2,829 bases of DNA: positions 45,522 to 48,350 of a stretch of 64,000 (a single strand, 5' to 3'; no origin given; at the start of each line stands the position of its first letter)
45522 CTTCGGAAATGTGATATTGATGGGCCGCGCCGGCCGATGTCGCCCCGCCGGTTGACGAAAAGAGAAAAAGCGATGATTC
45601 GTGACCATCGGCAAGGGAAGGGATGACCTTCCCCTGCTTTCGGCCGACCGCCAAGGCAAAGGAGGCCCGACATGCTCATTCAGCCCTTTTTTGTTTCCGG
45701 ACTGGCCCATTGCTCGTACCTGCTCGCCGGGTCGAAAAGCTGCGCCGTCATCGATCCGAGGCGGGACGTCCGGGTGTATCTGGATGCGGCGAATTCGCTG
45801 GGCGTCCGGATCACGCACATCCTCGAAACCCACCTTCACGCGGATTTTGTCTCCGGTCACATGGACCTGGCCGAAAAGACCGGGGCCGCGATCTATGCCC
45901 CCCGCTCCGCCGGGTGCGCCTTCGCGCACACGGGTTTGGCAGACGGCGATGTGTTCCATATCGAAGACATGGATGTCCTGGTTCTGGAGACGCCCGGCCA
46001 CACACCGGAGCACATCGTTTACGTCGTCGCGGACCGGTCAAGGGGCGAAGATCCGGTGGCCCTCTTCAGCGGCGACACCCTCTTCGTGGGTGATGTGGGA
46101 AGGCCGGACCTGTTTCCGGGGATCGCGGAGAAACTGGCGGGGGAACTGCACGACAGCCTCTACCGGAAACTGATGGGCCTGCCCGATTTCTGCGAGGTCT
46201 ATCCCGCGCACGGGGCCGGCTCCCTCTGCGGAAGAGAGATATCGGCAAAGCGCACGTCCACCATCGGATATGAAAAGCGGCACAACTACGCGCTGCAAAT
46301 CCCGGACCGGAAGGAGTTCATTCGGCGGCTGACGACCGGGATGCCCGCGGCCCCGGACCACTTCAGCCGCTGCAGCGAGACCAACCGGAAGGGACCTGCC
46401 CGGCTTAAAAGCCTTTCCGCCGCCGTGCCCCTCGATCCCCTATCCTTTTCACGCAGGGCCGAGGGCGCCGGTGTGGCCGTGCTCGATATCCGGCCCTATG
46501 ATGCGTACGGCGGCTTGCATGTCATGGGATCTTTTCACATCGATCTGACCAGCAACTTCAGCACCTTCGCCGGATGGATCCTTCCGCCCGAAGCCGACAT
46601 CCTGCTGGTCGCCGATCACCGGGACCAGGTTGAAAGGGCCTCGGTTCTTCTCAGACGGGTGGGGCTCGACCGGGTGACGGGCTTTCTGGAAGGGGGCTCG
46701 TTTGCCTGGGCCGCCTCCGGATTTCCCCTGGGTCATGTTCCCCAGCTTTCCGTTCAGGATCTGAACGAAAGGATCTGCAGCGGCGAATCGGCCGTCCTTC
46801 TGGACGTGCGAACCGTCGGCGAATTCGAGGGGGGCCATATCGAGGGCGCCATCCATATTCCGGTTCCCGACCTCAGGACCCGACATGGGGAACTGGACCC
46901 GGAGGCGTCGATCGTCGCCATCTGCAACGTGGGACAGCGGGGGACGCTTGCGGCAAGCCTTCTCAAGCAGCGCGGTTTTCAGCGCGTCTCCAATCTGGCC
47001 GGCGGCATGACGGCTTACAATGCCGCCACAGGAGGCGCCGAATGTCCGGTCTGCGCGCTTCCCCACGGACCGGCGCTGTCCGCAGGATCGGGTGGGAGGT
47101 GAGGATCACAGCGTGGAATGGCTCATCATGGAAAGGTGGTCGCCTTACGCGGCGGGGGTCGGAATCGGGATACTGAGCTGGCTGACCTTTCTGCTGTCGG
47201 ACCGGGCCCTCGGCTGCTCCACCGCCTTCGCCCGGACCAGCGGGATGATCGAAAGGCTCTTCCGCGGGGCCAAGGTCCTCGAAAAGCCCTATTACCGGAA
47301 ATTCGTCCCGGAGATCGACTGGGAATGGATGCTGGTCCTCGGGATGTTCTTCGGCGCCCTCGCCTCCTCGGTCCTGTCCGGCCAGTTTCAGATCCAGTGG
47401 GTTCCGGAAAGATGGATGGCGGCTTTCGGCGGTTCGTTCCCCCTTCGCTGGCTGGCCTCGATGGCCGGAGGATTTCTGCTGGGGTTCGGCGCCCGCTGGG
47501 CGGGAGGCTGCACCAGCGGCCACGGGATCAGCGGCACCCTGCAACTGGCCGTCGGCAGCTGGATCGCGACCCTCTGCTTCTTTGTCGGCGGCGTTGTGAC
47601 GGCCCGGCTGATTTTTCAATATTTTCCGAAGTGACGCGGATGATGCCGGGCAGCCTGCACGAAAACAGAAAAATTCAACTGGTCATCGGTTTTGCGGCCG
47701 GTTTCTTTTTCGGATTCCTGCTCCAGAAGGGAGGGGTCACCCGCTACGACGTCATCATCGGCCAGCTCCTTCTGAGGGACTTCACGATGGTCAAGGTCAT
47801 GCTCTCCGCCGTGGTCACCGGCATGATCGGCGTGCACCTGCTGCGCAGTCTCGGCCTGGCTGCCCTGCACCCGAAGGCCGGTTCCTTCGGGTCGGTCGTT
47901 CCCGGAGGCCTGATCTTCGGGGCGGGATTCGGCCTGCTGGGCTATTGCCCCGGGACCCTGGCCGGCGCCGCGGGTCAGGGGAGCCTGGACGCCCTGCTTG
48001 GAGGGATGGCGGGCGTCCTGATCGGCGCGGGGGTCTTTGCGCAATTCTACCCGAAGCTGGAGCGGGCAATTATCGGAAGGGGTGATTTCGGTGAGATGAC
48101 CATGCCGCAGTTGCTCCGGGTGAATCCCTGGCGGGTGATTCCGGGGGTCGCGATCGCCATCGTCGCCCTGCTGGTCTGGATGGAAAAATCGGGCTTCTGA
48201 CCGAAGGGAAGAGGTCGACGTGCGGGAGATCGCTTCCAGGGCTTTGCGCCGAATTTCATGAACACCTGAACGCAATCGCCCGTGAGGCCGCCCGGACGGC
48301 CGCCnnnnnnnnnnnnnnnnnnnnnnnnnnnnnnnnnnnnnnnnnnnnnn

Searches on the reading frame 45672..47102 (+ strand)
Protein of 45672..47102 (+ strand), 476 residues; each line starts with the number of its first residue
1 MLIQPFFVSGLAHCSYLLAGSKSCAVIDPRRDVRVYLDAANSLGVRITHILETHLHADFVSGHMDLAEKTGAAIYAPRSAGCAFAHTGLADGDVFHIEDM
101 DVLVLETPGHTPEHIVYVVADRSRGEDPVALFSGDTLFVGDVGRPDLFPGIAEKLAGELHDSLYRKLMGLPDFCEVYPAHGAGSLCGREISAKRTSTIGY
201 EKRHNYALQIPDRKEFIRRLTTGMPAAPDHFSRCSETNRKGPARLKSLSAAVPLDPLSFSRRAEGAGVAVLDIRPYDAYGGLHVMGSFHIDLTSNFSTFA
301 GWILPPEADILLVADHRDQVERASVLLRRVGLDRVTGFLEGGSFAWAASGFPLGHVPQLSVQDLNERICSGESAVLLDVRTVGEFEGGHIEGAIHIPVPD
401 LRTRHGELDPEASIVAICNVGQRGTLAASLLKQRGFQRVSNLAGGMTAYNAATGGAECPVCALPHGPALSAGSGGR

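Call 47: search_protein_families(library=ncbifam, proteins=[window:45672-47102:+], max_evalue=0.00001)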
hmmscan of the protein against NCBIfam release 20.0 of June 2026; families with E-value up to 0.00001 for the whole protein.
window:45672-47102:+ (476 aa): 12 families
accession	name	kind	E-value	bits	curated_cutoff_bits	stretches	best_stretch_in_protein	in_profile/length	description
TIGR03413.1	GSH_gloB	equivalog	1.8e-28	99.6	200.8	1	17-180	14-164/248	hydroxyacylglutathione hydrolase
NF006444.0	PRK08762.1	equivalog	9.5e-19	67.3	449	1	356-459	14-117/387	molybdopterin-synthase adenylyltransferase MoeB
NF040641.1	bifunc_ST_SDO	equivalog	2.5e-14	53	625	1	89-219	262-378/423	bifunctional sulfur transferase/dioxygenase Blh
NF007597.0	PRK10241.1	equivalog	3.6e-13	49.4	421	1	21-180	21-165/251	hydroxyacylglutathione hydrolase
NF001195.0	PRK00162.1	equivalog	3.6e-12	46.5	102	1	360-452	8-99/108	thiosulfate sulfurtransferase GlpE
NF045521.1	rhoda_near_glyco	subfamily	9.5e-12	44.9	145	1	355-450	16-109/144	rhodanese homology domain-containing protein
NF005646.0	PRK07411.1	equivalog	1.1e-09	37.9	633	1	355-451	280-381/390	molybdopterin-synthase adenylyltransferase MoeB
NF041804.1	MBL_fold_SolJ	exception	1.2e-09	37.7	350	1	25-181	32-179/224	solanimycin biosynthesis MBL-fold hydrolase SolJ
NF005902.0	PRK07878.1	equivalog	7.2e-09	35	647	1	359-450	289-382/392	adenylyltransferase/sulfurtransferase MoeZ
NF001133.1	PRK00142.1-1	equivalog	6.8e-08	32.3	170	1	360-452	109-206/229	oxygen-dependent tRNA uridine(34) hydroxylase TrhO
NF007627.0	PRK10287.1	equivalog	3e-07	30.6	102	1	376-447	23-95/104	thiosulfate sulfurtransferase PspE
NF012229.1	bla_class_B_core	domain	6.6e-06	26.3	100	0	38-118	43-137/139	metallo-beta-lactamase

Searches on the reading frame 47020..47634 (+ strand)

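Call 47: search_protein_families(library=ncbifam, proteins=[window:47020-47634:+], max_evalue=0.00001)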
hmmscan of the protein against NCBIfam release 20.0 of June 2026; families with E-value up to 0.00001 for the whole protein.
window:47020-47634:+ (204 aa): 3 families
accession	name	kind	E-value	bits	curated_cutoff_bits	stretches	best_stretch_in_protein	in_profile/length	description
NF052577.1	ThSTportTsuASprch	equivalog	3.2e-15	56.3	400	1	44-200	194-329/330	thiosulfate transporter TsuA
NF041049.1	thio_trans_TsuA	exception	2.1e-11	43.5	645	1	35-198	192-334/348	thiosulfate utilization transporter TsuA/YeeE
NF033796.1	selen_YedE_FdhT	exception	9e-10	38.2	350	1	36-199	3-159/387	selenium metabolism membrane protein YedE/FdhT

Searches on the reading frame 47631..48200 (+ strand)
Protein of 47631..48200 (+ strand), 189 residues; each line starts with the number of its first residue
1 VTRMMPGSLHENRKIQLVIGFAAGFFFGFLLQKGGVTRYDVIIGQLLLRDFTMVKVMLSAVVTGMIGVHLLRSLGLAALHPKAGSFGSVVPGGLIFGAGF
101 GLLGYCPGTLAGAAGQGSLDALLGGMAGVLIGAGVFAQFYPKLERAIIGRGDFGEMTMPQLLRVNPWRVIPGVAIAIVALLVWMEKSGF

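Call 47: search_protein_families(library=ncbifam, proteins=[window:47631-48200:+], max_evalue=0.00001)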
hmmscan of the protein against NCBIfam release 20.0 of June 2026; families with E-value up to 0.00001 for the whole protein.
window:47631-48200:+ (189 aa): 1 family
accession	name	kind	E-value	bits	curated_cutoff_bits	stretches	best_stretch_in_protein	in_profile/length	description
NF052577.1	ThSTportTsuASprch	equivalog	1.1e-08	34.9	400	1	19-183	4-176/330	thiosulfate transporter TsuA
